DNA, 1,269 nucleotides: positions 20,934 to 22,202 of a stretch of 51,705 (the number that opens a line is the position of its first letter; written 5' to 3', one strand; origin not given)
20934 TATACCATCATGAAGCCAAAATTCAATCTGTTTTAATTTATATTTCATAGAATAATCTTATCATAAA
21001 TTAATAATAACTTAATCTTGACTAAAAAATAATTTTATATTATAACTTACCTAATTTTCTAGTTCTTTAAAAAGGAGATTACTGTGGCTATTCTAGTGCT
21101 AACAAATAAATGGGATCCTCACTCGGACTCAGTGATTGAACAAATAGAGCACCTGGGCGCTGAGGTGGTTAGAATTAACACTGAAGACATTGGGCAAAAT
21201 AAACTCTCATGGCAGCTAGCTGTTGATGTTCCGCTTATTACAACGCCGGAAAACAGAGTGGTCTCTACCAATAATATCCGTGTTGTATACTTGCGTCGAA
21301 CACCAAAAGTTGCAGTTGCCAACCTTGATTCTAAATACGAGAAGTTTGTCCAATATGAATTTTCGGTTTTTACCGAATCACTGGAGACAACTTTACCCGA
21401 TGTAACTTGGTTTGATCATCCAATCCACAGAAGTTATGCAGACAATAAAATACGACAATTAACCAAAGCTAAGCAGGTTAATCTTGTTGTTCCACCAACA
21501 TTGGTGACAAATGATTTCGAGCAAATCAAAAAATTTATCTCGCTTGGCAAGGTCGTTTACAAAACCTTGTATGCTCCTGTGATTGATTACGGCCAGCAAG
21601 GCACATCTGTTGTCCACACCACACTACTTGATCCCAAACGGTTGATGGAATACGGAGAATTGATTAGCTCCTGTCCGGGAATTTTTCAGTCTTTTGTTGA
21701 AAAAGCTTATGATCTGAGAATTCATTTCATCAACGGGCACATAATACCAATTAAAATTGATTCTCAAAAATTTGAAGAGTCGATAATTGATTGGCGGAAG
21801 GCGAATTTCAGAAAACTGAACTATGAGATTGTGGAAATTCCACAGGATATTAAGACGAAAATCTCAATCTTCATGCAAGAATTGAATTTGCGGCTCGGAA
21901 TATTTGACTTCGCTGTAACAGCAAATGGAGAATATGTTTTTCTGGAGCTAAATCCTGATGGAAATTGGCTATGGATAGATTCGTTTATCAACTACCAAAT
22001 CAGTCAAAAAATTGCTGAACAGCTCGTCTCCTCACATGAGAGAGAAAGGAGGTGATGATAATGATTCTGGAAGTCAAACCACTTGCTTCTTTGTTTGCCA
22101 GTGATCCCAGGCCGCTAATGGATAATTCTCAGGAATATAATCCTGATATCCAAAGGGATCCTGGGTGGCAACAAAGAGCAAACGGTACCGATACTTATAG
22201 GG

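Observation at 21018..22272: Minimal graspetide (ATP-grasp RiPP) operon in a CPR bacterium, with an unannotated 55-aa precursor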

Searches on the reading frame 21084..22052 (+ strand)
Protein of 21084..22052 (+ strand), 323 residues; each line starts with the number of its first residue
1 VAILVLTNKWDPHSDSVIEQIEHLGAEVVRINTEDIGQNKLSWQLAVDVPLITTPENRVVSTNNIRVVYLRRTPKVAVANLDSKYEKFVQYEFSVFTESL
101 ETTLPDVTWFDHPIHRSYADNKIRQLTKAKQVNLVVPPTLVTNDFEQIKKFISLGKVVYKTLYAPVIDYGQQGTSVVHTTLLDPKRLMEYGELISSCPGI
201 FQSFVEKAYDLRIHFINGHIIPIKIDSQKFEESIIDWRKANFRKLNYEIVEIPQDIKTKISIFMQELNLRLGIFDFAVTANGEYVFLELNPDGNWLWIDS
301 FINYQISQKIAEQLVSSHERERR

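Call 3: search_protein_families(library=pfam, proteins=[window:21084-22052:+], max_evalue=1)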
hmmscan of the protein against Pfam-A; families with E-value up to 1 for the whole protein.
window:21084-22052:+ (323 aa): 3 families
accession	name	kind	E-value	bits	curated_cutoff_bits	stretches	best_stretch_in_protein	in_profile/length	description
PF21068.3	ATPgraspMvdD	-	1e-05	26.1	27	1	3-112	2-116/121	MvdD pre-ATP grasp domain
PF02955.21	GSH-S_ATP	-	0.00012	22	23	1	131-223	7-98/175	Prokaryotic glutathione synthetase, ATP-grasp domain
PF14398.11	ATPgrasp_YheCD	-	0.049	13.3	26.8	0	124-159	17-52/255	YheC/D like ATP-grasp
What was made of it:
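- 21084..22055 (+): Graspetide-type ATP-grasp ligase, 323 aa. PF21068 at 26.1 bits (call 3).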

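Call 4: search_protein_families(library=ncbifam, proteins=[window:21084-22052:+], max_evalue=1)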
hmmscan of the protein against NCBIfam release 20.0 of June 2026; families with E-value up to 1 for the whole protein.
window:21084-22052:+ (323 aa): 10 families
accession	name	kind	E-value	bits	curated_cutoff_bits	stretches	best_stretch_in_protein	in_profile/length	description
TIGR04185.1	ATPgraspMvdC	equivalog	1e-61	208.8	425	1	3-315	1-317/318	MvdC family ATP-grasp ribosomal peptide maturase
TIGR04187.1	GRASP_SAV_5884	subfamily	6.7e-61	206.2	350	1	2-314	1-311/312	ATP-grasp ribosomal peptide maturase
TIGR04184.1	ATPgraspMvdD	equivalog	9e-44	149.9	475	1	4-315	2-320/321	MvdD family ATP-grasp ribosomal peptide maturase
TIGR04192.1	GRASP_w_spasm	equivalog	1e-37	130.2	230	1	3-314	1-318/318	grasp-with-spasm system ATP-grasp peptide maturase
NF003573.0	PRK05246.1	equivalog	1.2e-05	24.3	272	1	131-224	130-222/316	glutathione synthase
TIGR00768.1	rimK_fam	subfamily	2.3e-05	23.9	143.4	1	77-312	44-274/276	RimK family alpha-L-glutamate ligase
TIGR01380.1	glut_syn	equivalog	5.2e-05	22.4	299.05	1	130-223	128-220/312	glutathione synthase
NF005315.0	PRK06849.1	equivalog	0.00045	19.3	406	1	119-291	114-274/389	hypothetical protein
TIGR04356.1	grasp_GAK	hypoth_equivalog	0.036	13.1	300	1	129-226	107-200/287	GAK system ATP-grasp enzyme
TIGR03776.1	RPE5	domain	0.61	10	29.45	0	142-153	7-18/43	palindromic element RPE5 domain-containing protein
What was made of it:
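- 21084..22055 (+): TIGR04185 MvdC 1e-61, TIGR04187 6.7e-61, RimK 2.3e-5 (call 4).
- On Graspetide (ATP-grasp RiPP) biosynthetic locus: E 1e-61, 6.7e-61, 9e-44 and 1e-37 against 2.3e-5 for RimK and 5e-5 for GshB (call 4).
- On Microviridin family (MvdC/MvdD equivalogs, group 1): 208.8 against 425 bits (MvdC) and 149.9 against 475 bits (MvdD) (call 4).
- On RimK/GshB housekeeping ATP-grasp ligases: 23.9 against 143.4 bits (rimK_fam) and 22.4 against 299 bits (glut_syn) (call 4).
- Closest known: Microviridins. Different: Scores are far below the MvdC and MvdD equivalog cutoffs (call 4).
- NCBIfam RiPP-maturase models score E 1e-61 to 1e-37, against RimK at 2e-5 (call 4). There are weak hits to GSH-S_ATP and RimK models (calls 3, 4). 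RiPP-maturase models score about 185 bits higher than RimK (call 4).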

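Call 7: find_homologous_proteins(query=window:21084-22052:+, max_evalue=1e-10)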
Query window:21084-22052:+ (323 aa): 15 proteins with E <= 1e-10 among 1070 candidates.
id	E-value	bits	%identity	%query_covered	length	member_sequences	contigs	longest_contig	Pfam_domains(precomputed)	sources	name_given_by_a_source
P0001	5.9e-213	724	100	100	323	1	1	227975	PF21068.4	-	-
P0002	6.6e-75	270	44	96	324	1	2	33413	PF21068.4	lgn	-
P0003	1.9e-74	269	42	99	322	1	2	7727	PF21068.4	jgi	jgi:glutathione synthase/RimK-type ligase-like ATP-grasp enzyme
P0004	2.0e-71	259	43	98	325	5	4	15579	PF21068.4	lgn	-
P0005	4.7e-41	159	33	92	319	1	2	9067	PF02955.22,PF21068.4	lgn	-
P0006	3.1e-33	133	30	97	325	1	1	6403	PF21068.4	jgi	-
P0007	6.9e-33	132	30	97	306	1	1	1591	PF08443.17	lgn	-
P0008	1.9e-31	127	29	98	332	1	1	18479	-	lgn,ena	-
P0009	3.2e-30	123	27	98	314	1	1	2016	-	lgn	-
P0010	6.0e-29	119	30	97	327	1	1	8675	PF21068.4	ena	-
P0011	1.1e-27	115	29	98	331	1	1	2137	PF08443.17,PF21068.4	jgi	jgi:glutathione synthase/RimK-type ligase-like ATP-grasp enzyme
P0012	6.7e-26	109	28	97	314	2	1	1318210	PF08443.17,PF21068.4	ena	-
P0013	9.1e-25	106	31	61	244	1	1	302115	-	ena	-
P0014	2.7e-24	104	34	71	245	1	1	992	PF08443.17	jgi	jgi:glutathione synthase/RimK-type ligase-like ATP-grasp enzyme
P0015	6.1e-20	90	31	74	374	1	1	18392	PF21068.4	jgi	jgi:glutathione synthase/RimK-type ligase-like ATP-grasp enzyme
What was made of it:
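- On Graspetide (ATP-grasp RiPP) biosynthetic locus: Most homologs, including the five closest, carry a precomputed PF21068 hit (call 7).
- JGI annotates homologs as 'glutathione synthase/RimK-type ligase-like ATP-grasp enzyme' (call 7).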

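Call 8: find_encoding_contigs(protein=P0002, flank=5000, max_places=3)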
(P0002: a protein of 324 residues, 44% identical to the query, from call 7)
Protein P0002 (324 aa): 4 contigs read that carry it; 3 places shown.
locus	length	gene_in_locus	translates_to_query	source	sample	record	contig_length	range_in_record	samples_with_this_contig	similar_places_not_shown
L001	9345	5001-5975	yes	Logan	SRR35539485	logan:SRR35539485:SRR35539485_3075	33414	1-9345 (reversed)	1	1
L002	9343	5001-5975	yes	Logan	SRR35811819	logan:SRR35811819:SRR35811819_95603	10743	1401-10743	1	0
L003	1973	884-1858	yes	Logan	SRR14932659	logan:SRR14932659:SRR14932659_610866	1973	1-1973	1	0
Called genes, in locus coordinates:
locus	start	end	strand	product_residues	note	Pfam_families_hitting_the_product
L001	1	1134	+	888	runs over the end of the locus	PF02739:5_3_exonuc_N, PF01367:5_3_exonuc, PF00476:DNA_pol_A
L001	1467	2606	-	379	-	PF01368:DHH (weak)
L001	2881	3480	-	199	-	PF09335:VTT_dom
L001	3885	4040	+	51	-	-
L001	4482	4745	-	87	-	-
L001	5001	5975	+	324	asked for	PF21068:ATPgraspMvdD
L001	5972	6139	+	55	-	-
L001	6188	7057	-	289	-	-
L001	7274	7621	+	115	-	-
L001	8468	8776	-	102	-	-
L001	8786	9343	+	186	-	?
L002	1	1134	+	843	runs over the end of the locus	?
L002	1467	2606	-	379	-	PF01368:DHH (weak)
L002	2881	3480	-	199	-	PF09335:VTT_dom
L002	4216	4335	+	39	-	-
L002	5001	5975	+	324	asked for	PF21068:ATPgraspMvdD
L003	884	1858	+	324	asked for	PF21068:ATPgraspMvdD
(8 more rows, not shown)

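Call 9: find_encoding_contigs(protein=P0003, flank=5000, max_places=3)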
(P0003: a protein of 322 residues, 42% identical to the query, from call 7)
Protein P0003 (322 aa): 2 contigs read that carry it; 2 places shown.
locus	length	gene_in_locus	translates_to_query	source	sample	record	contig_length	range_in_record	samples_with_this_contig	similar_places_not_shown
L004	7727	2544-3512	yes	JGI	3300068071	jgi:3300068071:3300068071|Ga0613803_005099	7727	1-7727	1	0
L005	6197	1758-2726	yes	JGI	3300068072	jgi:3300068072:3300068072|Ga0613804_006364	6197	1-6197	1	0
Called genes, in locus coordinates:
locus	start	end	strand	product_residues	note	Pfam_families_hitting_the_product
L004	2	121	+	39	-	?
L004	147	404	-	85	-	PF01541:GIY-YIG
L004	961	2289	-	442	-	PF02403:Seryl_tRNA_N, PF00587:tRNA-synt_2b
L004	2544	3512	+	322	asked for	PF21068:ATPgraspMvdD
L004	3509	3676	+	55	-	-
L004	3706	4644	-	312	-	-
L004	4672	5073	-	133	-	-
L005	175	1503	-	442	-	PF02403:Seryl_tRNA_N, PF00587:tRNA-synt_2b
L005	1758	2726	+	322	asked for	PF21068:ATPgraspMvdD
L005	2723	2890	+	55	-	-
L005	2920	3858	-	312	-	-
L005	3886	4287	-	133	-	-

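Call 10: find_encoding_contigs(protein=P0004, flank=5000, max_places=4)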
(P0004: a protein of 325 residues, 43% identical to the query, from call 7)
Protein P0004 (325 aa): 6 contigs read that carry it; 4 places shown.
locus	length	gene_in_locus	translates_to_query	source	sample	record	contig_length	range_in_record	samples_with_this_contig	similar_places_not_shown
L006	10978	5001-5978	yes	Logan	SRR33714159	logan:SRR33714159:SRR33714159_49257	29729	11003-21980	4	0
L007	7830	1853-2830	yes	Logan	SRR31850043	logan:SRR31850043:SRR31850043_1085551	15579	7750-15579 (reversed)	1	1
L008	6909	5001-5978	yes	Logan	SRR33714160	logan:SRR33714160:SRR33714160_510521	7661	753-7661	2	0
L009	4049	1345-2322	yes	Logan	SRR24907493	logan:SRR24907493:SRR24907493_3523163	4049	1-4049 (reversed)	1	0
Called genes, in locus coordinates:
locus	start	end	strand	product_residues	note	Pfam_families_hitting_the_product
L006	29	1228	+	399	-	PF06271:RDD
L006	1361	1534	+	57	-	-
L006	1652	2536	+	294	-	-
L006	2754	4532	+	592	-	PF00656:Peptidase_C14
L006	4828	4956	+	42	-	-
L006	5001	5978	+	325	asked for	PF21068:ATPgraspMvdD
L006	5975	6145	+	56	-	-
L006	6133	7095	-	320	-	-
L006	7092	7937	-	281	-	PF10026:DUF2268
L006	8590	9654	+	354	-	-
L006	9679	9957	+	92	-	PF12844:HTH_19, PF13560:HTH_31, PF01381:HTH_3, PF13443:HTH_26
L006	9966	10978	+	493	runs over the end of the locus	PF12161:HsdM_N, PF02384:N6_Mtase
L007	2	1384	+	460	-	?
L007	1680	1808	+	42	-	-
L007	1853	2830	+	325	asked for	PF21068:ATPgraspMvdD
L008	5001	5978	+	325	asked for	PF21068:ATPgraspMvdD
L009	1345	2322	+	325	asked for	PF21068:ATPgraspMvdD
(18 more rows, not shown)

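Call 17: search_solved_structures(query=window:21084-22052:+, max_evalue=0.01, show_alignments=1)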
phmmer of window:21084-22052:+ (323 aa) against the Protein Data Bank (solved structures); distinct sequences matched with E-value up to 0.01: 6.
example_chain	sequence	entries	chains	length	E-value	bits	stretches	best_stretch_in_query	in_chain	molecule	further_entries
7m4s_A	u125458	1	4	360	3e-39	138.2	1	60-316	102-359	AMdnB protein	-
5ig8_A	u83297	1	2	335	2.3e-36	128.7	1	3-316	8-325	ATP grasp ligase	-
7mgv_A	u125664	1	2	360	2.2e-29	105.8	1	3-317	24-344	CdnC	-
5ig9_A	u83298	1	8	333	4.3e-27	98.3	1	2-318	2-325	ATP grasp ligase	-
9bou_A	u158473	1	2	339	6.8e-10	41.8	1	1-315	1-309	MvdD-like pre-ATP grasp domain-containing protein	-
7drm_A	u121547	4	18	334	1.4e-05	27.6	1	122-317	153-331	ATP-grasp domain-containing protein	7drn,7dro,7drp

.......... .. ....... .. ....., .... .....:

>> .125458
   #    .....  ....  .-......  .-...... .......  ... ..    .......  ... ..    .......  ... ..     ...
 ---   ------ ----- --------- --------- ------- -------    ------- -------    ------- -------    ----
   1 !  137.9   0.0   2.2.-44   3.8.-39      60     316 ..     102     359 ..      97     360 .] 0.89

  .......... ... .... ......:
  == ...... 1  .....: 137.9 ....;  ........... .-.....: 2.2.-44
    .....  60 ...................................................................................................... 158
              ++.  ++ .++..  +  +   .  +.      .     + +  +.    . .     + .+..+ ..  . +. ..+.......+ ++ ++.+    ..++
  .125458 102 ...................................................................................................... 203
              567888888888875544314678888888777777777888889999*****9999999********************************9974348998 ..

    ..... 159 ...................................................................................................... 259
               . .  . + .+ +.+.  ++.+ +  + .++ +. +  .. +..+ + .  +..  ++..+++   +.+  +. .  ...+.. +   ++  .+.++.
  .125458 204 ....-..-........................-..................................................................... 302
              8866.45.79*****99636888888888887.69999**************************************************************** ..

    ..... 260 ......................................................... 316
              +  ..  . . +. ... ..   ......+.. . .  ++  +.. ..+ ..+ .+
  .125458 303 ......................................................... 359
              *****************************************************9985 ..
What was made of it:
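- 21084..22055 (+): PDB: AMdnB 3e-39, MdnB 2e-36, CdnC 2e-29, MdnC 4e-27 (call 17).
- On Graspetide (ATP-grasp RiPP) biosynthetic locus: The PDB hits are all graspetide ligases (call 17).
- Closest known: Microviridins. Same: These are the closest solved and modelled enzymes (calls 4, 17).
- The best solved relatives are the microviridin and chryseoviridin ligases (call 17). The solved relatives are all graspetide ligases (call 17).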

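Call 21: find_related_loci(query=A1, collection=genome_contigs, flank=4000)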
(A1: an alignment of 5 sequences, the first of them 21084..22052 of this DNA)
Query A1 (323 aa) in genome_contigs; peptide patterns used: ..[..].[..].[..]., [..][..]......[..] (x = any residue, [..] = any of these).
376 stretches matched a pattern; 342 encode a relative of the query (tblastn E <= 1e-3); the best 80 are kept; 80 distinct loci.
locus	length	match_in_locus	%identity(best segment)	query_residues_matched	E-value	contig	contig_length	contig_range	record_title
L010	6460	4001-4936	43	3-314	1e-82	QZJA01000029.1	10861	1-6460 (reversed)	MAG: Candidatus Parcubacteria bacterium isolate SURF_51 contig-100_8174_length_10861_read_count_1137462, whole genome sh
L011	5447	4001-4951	32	1-314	2e-46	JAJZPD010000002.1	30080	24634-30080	MAG: bacterium isolate SKS1.bin112 NODE_2636_length_30080_cov_2.195239, whole genome shotgun sequence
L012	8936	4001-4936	29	3-314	7e-46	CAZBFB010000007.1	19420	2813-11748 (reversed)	MAG TPA_asm: uncultured Gammaproteobacteria bacterium isolate binchicken_co203_31 genome assembly, contig: k141_3225315,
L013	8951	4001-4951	30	3-315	1e-45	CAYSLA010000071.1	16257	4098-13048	MAG TPA_asm: uncultured bacterium isolate SRP098346_co1_397 genome assembly, contig: NODE_3769_length_16257_cov_11.52357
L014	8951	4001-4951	31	1-314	2e-44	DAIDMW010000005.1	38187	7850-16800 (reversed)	MAG TPA_asm: Candidatus Colwellbacteria bacterium isolate clean1865 NODE_5_length_38187_cov_11.402939, whole genome shot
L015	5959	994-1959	31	2-316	2e-44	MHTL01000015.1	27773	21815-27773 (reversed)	MAG: Candidatus Vogelbacteria bacterium RIFOXYD1_FULL_51_18 rifoxyd1_full_scaffold_537, whole genome shotgun sequence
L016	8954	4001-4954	29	3-314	4e-44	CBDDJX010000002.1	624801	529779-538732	MAG: Vicinamibacterales bacterium isolate a7a56a52-51ac-437a-86f2-86c2a83f30aa genome assembly, contig: contig_2, whole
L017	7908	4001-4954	30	3-316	1e-43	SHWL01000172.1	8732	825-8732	MAG: Acetobacteraceae bacterium isolate Baikal-deep-G65 BACOMB-C38485, whole genome shotgun sequence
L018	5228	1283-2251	31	3-316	2e-43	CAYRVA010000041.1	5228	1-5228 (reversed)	MAG TPA_asm: uncultured Candidatus Saccharibacteria bacterium isolate SRP093762_co1_28 genome assembly, contig: NODE_858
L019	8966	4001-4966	31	3-317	3e-43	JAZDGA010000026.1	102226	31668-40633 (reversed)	MAG: Candidatus Vogelbacteria bacterium isolate MEGAHIT-group-0.230 k141_9418184, whole genome shotgun sequence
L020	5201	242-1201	29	3-323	2e-43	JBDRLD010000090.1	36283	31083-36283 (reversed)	MAG: Candidatus Uhrbacteria bacterium isolate MEGAHIT-group-1.76 k141_9445036, whole genome shotgun sequence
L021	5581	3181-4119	28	3-316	3e-43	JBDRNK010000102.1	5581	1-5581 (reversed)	MAG: Candidatus Uhrbacteria bacterium isolate MEGAHIT-group-1.884 k141_6027230, whole genome shotgun sequence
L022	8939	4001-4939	31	2-310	3e-43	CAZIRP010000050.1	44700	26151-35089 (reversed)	MAG TPA_asm: uncultured Caldilineaceae bacterium isolate SRP329715_co2_299 genome assembly, contig: NODE_1719_length_447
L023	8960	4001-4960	31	1-315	3e-43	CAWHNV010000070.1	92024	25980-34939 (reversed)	MAG: uncultured Acidobacteriota bacterium isolate MFD09567.bin.2.58 genome assembly, contig: contig_68941, whole genome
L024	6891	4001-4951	30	1-315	7e-42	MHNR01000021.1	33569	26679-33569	MAG: Candidatus Ryanbacteria bacterium RIFCSPHIGHO2_02_FULL_48_12 rifcsphigho2_02_scaffold_4924, whole genome shotgun se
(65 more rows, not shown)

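Call 35: find_related_loci(query=A1, collection=metagenome_contigs, flank=3000)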
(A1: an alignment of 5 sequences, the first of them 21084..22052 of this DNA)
Query A1 (323 aa) in metagenome_contigs; peptide patterns used: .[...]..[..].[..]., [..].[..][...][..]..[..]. (x = any residue, [..] = any of these).
600 stretches matched a pattern (row limit reached: there are more); 514 encode a relative of the query (tblastn E <= 1e-3); the best 80 are kept; 80 distinct loci.
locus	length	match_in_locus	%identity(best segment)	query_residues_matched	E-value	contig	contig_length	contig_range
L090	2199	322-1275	34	3-316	1e-52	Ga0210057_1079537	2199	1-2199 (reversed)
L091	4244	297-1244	33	3-316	4e-49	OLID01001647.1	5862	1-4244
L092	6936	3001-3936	32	3-316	7e-49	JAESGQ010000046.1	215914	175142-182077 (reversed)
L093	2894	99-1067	31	2-320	3e-48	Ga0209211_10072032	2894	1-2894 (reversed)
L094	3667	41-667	39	112-320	1e-47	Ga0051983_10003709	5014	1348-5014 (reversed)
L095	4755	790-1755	32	1-317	2e-47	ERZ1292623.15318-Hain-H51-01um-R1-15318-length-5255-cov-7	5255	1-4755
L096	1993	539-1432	36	3-295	5e-48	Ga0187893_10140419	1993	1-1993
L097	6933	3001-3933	32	3-316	4e-47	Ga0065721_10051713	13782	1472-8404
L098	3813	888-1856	33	1-320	6e-47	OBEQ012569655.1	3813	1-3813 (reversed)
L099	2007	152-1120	30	2-323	2e-47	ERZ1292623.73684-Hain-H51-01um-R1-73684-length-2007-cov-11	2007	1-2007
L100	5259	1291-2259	32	1-319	1e-46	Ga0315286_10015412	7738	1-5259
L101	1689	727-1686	33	3-317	7e-48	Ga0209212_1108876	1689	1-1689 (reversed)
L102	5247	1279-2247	32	1-319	1e-46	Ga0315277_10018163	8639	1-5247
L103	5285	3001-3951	33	3-318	9e-47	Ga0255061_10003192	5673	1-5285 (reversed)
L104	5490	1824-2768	30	3-319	3e-46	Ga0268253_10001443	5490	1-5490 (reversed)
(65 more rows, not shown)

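Call 69: find_encoding_contigs(protein=P0001, flank=1000, max_places=2)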
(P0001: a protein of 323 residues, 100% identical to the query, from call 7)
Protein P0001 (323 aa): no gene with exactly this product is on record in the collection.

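Call 92: search_dna_similar(query=window:21084-22052:+, collection=phages, mode=protein, max_evalue=0.00001, max_rows=10)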
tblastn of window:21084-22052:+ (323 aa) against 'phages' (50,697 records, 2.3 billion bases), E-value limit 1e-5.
Records with a match: 2; places in all: 2; records where one place covers at least 80% of the query: 2.
Best place of each record, by identity: <60% 2.
By first word of the organism name: Bacteriophage 1; Leptospira 1.
By host as written in the record: - 1; frog 1.
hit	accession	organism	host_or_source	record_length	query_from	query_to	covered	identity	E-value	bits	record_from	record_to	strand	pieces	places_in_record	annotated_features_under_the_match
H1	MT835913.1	Bacteriophage sp.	human fecal samples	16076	3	319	98%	29.2%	1e-38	150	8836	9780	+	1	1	record has no annotation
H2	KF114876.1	Leptospira phage vB_LalZ_80412-LE1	frog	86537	3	317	98%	28.7%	7e-32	131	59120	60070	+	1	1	RimK-like ATP-grasp domain protein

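Call 106: search_protein_families(library=padloc, proteins=[window:21084-22052:+], max_evalue=0.1)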
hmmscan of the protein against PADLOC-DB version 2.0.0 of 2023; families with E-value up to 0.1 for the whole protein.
window:21084-22052:+ (323 aa): 0 families

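Call 107: search_protein_families(library=phrogs, proteins=[window:21084-22052:+], max_evalue=0.01)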
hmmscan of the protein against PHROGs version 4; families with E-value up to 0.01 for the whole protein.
window:21084-22052:+ (323 aa): 1 family
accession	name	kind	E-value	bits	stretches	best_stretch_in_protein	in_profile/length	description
phrog_2599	-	moron, auxiliary metabolic gene and host takeover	8.7e-11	42.2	1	1-320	2-315/708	ribosomal protein S6 glutaminyl transferase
